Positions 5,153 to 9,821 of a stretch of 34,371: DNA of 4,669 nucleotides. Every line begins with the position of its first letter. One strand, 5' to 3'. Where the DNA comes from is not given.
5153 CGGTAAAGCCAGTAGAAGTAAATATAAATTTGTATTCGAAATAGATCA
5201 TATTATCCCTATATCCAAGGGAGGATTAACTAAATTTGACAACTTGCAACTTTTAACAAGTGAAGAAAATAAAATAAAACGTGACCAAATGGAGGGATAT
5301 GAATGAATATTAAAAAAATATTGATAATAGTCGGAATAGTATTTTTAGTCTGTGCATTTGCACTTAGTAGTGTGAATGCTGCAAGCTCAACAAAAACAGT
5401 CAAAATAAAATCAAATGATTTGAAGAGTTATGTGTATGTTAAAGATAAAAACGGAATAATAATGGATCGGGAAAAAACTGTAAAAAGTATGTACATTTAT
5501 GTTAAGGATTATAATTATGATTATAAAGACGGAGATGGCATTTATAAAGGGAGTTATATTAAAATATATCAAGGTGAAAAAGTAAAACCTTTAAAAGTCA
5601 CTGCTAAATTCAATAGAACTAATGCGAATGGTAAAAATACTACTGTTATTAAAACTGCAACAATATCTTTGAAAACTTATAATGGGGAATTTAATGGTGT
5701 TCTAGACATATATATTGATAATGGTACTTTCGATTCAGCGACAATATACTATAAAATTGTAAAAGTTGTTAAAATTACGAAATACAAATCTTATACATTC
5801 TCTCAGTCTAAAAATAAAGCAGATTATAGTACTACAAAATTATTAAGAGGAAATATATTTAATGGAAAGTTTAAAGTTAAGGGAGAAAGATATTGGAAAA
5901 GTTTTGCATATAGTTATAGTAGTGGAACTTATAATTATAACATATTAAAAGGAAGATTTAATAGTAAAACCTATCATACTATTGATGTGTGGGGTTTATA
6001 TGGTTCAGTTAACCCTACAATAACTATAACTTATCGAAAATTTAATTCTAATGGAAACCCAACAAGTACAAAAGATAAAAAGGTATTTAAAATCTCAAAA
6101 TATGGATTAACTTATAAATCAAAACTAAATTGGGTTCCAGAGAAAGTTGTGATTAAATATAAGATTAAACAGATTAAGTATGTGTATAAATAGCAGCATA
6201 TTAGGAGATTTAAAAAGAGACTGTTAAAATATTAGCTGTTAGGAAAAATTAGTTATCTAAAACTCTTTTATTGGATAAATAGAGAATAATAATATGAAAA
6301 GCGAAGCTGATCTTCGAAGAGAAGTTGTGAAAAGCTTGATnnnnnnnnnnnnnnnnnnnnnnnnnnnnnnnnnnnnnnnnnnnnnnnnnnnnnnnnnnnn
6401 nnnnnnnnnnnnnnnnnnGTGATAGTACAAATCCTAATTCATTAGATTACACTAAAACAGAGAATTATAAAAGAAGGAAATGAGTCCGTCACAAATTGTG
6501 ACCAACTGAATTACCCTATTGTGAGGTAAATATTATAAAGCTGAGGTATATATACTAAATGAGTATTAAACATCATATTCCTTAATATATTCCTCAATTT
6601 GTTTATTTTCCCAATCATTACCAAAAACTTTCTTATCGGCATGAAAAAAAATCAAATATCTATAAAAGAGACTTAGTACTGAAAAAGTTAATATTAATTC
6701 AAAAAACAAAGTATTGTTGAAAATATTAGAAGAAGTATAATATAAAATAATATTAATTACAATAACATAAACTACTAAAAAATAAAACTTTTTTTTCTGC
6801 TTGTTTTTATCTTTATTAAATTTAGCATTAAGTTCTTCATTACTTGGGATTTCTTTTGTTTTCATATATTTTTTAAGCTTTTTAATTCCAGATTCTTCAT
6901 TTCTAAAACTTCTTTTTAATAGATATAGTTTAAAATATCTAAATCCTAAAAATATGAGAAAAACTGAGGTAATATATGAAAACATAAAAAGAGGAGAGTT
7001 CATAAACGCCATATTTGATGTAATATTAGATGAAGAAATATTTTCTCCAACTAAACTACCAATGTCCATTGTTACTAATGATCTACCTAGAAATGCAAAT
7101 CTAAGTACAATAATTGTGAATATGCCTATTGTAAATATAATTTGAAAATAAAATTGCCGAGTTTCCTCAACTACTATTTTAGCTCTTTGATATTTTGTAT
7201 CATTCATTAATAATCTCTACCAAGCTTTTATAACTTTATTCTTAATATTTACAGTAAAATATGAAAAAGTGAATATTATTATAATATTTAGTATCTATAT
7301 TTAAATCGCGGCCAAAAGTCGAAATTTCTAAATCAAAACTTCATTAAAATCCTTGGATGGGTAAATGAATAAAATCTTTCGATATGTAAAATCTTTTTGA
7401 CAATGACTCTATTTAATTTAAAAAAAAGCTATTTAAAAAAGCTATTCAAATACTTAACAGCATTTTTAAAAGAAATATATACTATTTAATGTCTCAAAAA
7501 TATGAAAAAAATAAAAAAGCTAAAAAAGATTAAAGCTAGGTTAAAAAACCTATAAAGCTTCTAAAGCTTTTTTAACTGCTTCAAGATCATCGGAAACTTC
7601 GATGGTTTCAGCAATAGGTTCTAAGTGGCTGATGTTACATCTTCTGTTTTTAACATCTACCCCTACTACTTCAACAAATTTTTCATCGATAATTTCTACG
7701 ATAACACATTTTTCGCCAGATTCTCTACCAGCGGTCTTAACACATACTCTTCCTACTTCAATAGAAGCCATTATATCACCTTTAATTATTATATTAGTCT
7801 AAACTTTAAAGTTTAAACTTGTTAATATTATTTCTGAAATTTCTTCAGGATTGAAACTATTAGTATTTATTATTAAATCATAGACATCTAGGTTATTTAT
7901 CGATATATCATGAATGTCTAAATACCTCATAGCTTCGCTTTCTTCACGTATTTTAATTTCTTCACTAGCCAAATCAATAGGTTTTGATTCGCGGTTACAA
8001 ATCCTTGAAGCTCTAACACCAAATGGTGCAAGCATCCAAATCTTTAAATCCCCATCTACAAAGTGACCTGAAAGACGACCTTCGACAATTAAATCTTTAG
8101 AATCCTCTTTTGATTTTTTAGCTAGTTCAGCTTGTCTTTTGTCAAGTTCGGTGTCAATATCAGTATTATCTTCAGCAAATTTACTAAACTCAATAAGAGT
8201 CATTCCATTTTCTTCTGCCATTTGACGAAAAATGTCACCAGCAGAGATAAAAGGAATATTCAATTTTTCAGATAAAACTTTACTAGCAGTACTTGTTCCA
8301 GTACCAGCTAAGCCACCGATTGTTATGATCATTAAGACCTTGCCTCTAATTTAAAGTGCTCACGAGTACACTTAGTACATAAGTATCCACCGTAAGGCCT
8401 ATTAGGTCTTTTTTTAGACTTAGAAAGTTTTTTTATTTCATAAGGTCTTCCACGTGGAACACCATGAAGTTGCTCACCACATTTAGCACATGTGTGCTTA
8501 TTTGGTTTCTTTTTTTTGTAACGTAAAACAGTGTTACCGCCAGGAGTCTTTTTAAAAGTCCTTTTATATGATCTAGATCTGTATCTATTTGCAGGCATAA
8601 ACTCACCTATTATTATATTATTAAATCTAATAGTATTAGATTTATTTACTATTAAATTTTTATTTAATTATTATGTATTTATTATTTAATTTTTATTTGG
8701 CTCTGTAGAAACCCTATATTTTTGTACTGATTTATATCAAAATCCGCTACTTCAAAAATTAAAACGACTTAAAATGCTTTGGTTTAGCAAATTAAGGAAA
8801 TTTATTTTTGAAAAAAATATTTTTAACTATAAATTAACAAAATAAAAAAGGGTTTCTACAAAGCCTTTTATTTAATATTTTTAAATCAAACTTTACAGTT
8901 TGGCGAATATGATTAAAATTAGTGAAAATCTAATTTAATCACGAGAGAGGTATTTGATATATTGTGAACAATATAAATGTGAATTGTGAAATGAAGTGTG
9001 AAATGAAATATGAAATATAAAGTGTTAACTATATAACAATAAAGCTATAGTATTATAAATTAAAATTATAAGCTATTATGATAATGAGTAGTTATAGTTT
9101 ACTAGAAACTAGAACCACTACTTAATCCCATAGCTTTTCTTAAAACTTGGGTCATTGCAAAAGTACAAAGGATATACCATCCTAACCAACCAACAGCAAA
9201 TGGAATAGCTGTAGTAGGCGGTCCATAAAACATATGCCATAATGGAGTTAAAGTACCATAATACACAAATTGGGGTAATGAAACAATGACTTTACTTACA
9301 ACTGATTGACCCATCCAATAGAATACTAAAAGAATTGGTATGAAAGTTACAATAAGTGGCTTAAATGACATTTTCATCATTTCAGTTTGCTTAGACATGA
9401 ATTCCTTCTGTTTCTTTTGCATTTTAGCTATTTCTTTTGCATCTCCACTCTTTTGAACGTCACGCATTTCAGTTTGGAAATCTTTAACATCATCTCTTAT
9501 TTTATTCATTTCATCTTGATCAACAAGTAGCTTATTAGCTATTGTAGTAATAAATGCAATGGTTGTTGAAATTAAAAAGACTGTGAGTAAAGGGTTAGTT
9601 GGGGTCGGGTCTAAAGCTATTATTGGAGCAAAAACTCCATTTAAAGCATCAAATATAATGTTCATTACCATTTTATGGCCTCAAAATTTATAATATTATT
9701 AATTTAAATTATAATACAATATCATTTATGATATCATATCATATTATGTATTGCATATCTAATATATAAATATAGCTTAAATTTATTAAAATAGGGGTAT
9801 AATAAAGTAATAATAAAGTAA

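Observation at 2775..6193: Orphan Res-like SF2 helicase-HNH fusion translationally coupled to an exported protein: candidate undescribed two-gene defence module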

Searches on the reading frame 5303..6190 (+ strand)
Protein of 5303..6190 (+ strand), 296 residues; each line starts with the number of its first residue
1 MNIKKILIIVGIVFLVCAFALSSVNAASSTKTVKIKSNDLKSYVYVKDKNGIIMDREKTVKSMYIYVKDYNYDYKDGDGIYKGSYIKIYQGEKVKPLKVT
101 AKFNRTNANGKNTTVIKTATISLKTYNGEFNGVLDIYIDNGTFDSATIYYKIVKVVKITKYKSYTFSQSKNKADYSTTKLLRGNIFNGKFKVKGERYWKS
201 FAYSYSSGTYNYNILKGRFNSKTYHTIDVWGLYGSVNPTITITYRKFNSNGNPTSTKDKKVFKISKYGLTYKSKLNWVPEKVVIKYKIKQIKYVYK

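Call 3: search_protein_families(library=pfam, proteins=[window:5303-6190:+], max_evalue=0.01)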
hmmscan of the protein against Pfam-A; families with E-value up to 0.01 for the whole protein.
window:5303-6190:+ (296 aa): 0 families

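Call 4: search_protein_families(library=padloc, proteins=[window:5303-6190:+], max_evalue=0.01)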
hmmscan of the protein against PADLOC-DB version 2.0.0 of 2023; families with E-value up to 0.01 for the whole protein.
window:5303-6190:+ (296 aa): 0 families

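Call 5: search_protein_families(library=ncbifam, proteins=[window:5303-6190:+], max_evalue=0.01)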
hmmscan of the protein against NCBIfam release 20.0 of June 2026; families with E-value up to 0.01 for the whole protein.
window:5303-6190:+ (296 aa): 1 family
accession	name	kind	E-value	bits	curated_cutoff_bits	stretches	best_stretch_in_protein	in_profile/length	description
NF009011.0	PRK12355.1-5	equivalog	0.0039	15.7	1063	1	156-265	176-282/616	type-F conjugative transfer system mating-pair stabilization protein TraN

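Call 12: find_homologous_proteins(query=window:5303-6190:+)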
Query window:5303-6190:+ (296 aa): 1 proteins with E <= 0.001 among 888 candidates.
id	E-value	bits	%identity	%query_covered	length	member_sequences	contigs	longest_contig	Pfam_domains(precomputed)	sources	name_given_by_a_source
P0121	3.9e-184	629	100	100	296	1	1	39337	-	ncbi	ncbi:MAG: hypothetical protein ACRCVG_00795 [Methanobacteriaceae archaeon]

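Call 39: search_protein_families(library=phrogs, proteins=[window:5303-6190:+], max_evalue=0.01)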
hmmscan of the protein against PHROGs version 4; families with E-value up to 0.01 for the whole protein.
window:5303-6190:+ (296 aa): 0 families

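Call 40: search_protein_representatives(protein=window:5303-6190:+)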
Query: 296 residues. Proteins with E-value up to 0.001 (for the whole library): 3; up to 1e-10: 1; up to 1e-30: 1. The best 3 are listed.
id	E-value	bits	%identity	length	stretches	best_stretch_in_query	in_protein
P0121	1.3e-184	628.5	100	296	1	1-296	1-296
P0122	1.5e-04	37.8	24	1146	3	41-146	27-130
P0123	3.2e-04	36.7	44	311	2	170-218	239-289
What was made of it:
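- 5303..6193 (+): Gene for a 296-aa lineage-specific exported or cell-surface protein (ORFan). It is adjacent and probably co-transcribed, but it is not a conserved part of the helicase system. Only self-hits in the two large protein searches (calls 12, 40).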

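Call 48: predict_structure(protein=window:5303-6190:+)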
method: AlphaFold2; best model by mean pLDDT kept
length: 296 residues; sequences in the alignment: 1
mean_pLDDT: 40.0   pTM: 0.29
mean pLDDT of the five models: 40.0, 36.1, 35.9, 32.4, 32.0
residues with pLDDT >= 90: 0; 70-90: 20; 50-70: 50; < 50: 226
segments of 3 or more residues with pLDDT < 50: 23-236, 287-296
pLDDT, mean of each block of 10 residues (from residue 1): 80 77 42 30 30 33 32 36 34 31 34 33 32 31 29 27 23 23 28 32 31 36 41 49 63 67 56 57 49 30
secondary structure, 60 per line:
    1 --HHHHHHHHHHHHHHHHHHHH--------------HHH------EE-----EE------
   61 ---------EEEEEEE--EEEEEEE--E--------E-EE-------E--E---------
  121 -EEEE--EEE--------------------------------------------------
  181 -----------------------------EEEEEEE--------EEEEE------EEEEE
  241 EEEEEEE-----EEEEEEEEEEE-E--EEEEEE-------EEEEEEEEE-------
elements in order: H3-22 E70-76 E79-85 E122-125 E128-130 E210-216 E225-229 E236-247 E253-263 E268-273 E281-289
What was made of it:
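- Tried and rejected: The single-sequence AF2 model has pLDDT 40, so it was not searched (call 48).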

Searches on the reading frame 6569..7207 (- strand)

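Call 3: search_protein_families(library=pfam, proteins=[window:6569-7207:-], max_evalue=0.01)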
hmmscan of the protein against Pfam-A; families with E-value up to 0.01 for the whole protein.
window:6569-7207:- (213 aa): 1 family
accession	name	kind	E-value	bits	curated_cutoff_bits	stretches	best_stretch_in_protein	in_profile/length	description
PF13239.11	2TM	-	8.7e-07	29.4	24.8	1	132-208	4-78/79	2TM domain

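Call 4: search_protein_families(library=padloc, proteins=[window:6569-7207:-], max_evalue=0.01)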
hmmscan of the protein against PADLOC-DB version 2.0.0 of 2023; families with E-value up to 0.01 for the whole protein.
window:6569-7207:- (213 aa): 0 families

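Call 5: search_protein_families(library=ncbifam, proteins=[window:6569-7207:-], max_evalue=0.01)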
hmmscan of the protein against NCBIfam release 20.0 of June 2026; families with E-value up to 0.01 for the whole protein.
window:6569-7207:- (213 aa): 0 families

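Call 39: search_protein_families(library=phrogs, proteins=[window:6569-7207:-], max_evalue=0.01)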
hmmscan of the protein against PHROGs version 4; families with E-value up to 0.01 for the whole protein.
window:6569-7207:- (213 aa): 0 families

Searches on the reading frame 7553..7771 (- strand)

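Call 58: search_protein_families(library=pfam, proteins=[window:7553-7771:-], max_evalue=0.001)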
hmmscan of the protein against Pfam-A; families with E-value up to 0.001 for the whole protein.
window:7553-7771:- (73 aa): 1 family
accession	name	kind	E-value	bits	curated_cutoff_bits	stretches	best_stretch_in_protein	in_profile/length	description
PF00467.35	KOW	-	1.7e-05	24.9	22.3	1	6-35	1-31/32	KOW motif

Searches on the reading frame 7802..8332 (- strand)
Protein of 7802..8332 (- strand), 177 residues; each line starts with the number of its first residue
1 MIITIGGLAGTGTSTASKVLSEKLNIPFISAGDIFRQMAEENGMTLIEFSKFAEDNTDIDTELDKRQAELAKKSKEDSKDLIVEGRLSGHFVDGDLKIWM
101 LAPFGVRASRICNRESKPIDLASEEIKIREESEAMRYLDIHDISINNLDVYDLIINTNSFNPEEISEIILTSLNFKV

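Call 57: find_homologous_proteins(query=window:7802-8332:-, max_evalue=1e-30)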
Query window:7802-8332:- (177 aa): 866 proteins with E <= 1e-30 among 1055 candidates; the best 120 are listed.
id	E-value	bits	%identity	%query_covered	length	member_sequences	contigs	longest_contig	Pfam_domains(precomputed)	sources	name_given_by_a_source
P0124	3.6e-97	341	94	98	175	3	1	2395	PF02224.25,PF13207.13,PF13189.13,PF13238.13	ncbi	ncbi:MAG: (d)CMP kinase [Methanobacteriaceae archaeon]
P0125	3.0e-78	279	73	98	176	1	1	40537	PF02224.25,PF13207.13,PF13189.13,PF13238.13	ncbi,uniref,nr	ncbi:(d)CMP kinase [Methanobrevibacter filiformis]|uniref:Cytidylate kinase n=1 Tax=Methanobrevibact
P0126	5.2e-76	272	73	98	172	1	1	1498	PF02224.25,PF13207.13,PF13189.13,PF13238.13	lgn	-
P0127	7.7e-76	272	73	98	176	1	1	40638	PF02224.25,PF13207.13,PF13189.13,PF13238.13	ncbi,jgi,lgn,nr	ncbi:MAG: AAA family ATPase [Methanobrevibacter sp.]|jgi:cytidylate kinase|nr:AAA family ATPase [Can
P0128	7.7e-75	268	73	98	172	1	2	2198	PF02224.25,PF13207.13,PF13189.13,PF13238.13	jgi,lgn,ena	-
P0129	2.9e-74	266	72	98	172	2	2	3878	PF02224.25,PF13207.13,PF13189.13,PF13238.13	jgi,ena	-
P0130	3.5e-74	266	71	98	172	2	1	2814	PF02224.25,PF13207.13,PF13189.13,PF13238.13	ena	-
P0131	4.9e-74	266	71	98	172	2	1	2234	PF02224.25,PF13207.13,PF13189.13,PF13238.13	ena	-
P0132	6.9e-74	265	71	98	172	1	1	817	PF02224.25,PF13207.13,PF13189.13,PF13238.13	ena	-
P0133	1.4e-73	264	71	98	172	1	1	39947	PF02224.25,PF13207.13,PF13189.13,PF13238.13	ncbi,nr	ncbi:AAA family ATPase [Methanobrevibacter sp. OttesenSCG-928-I08]|nr:AAA family ATPase [Methanobrev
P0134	1.3e-72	261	69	98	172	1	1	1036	PF02224.25,PF13207.13,PF13189.13,PF13238.13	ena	-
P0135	2.5e-72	260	68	98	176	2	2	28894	PF02224.25,PF13207.13,PF13189.13,PF13238.13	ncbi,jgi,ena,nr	ncbi:MAG: AAA family ATPase [Methanobrevibacter sp.]|nr:AAA family ATPase [Methanobrevibacter sp.]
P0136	2.8e-72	260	68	98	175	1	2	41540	PF02224.25,PF13207.13,PF13189.13,PF13238.13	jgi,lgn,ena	-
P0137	3.0e-72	260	69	98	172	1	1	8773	PF02224.25,PF13207.13,PF13189.13,PF13238.13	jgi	jgi:CMP/dCMP kinase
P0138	3.4e-72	260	70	98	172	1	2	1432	PF02224.25,PF13207.13,PF13189.13,PF13238.13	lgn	-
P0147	1.8e-71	257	72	98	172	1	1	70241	PF02224.25,PF13207.13,PF13189.13,PF13238.13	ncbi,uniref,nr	ncbi:cytidylate kinase [Methanobrevibacter cuticularis]|uniref:Cytidylate kinase n=1 Tax=Methanobrev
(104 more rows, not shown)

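Call 59: find_encoding_contigs(protein=P0125, flank=10000, max_places=1)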
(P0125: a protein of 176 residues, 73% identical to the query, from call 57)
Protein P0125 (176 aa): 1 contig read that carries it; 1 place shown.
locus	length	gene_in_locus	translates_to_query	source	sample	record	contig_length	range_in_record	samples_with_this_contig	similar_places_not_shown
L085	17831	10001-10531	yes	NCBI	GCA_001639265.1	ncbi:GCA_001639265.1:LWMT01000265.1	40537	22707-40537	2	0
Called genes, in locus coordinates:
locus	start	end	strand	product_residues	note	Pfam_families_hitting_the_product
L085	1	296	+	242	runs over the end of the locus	PF08071:RS4NT, PF01479:S4 (weak), PF00900:Ribosomal_S4e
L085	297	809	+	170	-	PF00281:Ribosomal_L5, PF00673:Ribosomal_L5_C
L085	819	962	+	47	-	PF00253:Ribosomal_S14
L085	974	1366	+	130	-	PF00410:Ribosomal_S8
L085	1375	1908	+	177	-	PF00347:Ribosomal_L6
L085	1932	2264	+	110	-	PF01655:Ribosomal_L32e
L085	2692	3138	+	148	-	PF01280:Ribosomal_L19e, PF25476:Ribosomal_L19e_C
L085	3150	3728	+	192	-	PF00861:Ribosomal_L18p (weak), PF17144:Ribosomal_L5e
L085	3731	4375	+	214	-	PF00333:Ribosomal_S5, PF03719:Ribosomal_S5_C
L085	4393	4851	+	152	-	PF00327:Ribosomal_L30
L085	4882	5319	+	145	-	PF00828:Ribosomal_L27A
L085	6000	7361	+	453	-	PF10559:Plug_translocon, PF00344:SecY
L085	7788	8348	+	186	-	PF13238:AAA_18, PF13207:AAA_17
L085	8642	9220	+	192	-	PF01956:EMC3_TMCO1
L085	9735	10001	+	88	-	PF01199:Ribosomal_L34e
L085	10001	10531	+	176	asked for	PF02224:Cytidylate_kin (faint), PF13189:Cytidylate_kin2, PF13207:AAA_17, PF13238:AAA_18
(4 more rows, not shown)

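Call 60: find_encoding_contigs(protein=P0147, flank=10000, max_places=1)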
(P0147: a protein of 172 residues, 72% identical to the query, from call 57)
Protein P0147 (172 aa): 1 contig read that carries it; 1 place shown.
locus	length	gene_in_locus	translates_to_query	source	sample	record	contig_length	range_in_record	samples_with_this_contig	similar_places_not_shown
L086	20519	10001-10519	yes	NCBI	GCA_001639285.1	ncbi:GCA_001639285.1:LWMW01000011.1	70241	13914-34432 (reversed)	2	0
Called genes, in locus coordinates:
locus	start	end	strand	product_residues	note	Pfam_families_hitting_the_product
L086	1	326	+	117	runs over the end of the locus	PF16906:Ribosomal_L26, PF00467:KOW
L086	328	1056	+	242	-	PF08071:RS4NT, PF01479:S4, PF00900:Ribosomal_S4e, PF00467:KOW (weak)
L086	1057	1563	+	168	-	PF00281:Ribosomal_L5, PF00673:Ribosomal_L5_C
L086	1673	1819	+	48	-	PF00253:Ribosomal_S14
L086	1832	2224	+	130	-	PF00410:Ribosomal_S8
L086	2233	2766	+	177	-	PF00347:Ribosomal_L6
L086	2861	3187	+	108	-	PF01655:Ribosomal_L32e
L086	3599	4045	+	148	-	PF01280:Ribosomal_L19e, PF25476:Ribosomal_L19e_C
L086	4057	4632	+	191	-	PF17144:Ribosomal_L5e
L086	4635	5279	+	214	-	PF00333:Ribosomal_S5, PF03719:Ribosomal_S5_C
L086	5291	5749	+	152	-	PF00327:Ribosomal_L30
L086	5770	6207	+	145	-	PF00828:Ribosomal_L27A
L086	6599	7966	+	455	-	PF10559:Plug_translocon, PF00344:SecY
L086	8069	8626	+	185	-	PF13238:AAA_18, PF13207:AAA_17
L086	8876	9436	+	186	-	PF01956:EMC3_TMCO1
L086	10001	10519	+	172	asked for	PF02224:Cytidylate_kin (faint), PF13189:Cytidylate_kin2, PF13207:AAA_17, PF13238:AAA_18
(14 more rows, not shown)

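Call 61: find_encoding_contigs(protein=P0127, flank=10000, max_places=1)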
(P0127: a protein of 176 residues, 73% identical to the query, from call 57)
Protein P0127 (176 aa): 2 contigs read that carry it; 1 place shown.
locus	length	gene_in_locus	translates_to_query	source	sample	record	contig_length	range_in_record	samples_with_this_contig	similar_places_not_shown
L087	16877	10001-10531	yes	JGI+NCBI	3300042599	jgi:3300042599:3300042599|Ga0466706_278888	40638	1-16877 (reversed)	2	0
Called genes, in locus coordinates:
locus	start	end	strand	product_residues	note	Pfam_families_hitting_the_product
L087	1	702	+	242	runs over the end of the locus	PF08071:RS4NT, PF01479:S4, PF00900:Ribosomal_S4e, PF00467:KOW (faint)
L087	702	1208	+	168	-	PF00281:Ribosomal_L5, PF00673:Ribosomal_L5_C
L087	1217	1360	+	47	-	PF00253:Ribosomal_S14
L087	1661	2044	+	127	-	PF00410:Ribosomal_S8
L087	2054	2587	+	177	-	PF00347:Ribosomal_L6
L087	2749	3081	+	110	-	PF01655:Ribosomal_L32e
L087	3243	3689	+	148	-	PF01280:Ribosomal_L19e, PF25476:Ribosomal_L19e_C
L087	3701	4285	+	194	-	PF00861:Ribosomal_L18p (weak), PF17144:Ribosomal_L5e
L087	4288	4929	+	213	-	PF00333:Ribosomal_S5, PF03719:Ribosomal_S5_C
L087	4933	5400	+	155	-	PF00327:Ribosomal_L30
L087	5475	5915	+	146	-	PF00828:Ribosomal_L27A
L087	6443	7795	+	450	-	PF10559:Plug_translocon, PF00344:SecY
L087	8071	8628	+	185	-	PF13207:AAA_17, PF13238:AAA_18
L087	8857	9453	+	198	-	PF01956:EMC3_TMCO1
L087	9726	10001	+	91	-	PF01199:Ribosomal_L34e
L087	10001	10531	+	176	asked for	PF02224:Cytidylate_kin (weak), PF13189:Cytidylate_kin2, PF13207:AAA_17, PF13238:AAA_18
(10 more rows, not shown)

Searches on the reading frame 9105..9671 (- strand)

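Call 58: search_protein_families(library=pfam, proteins=[window:9105-9671:-], max_evalue=0.001)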
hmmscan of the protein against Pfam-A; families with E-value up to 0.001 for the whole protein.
window:9105-9671:- (189 aa): 1 family
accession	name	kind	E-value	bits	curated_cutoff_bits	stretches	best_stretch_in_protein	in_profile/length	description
PF01956.21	EMC3_TMCO1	-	1e-33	116.9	27.1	1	23-183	10-167/169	Integral membrane protein EMC3/TMCO1-like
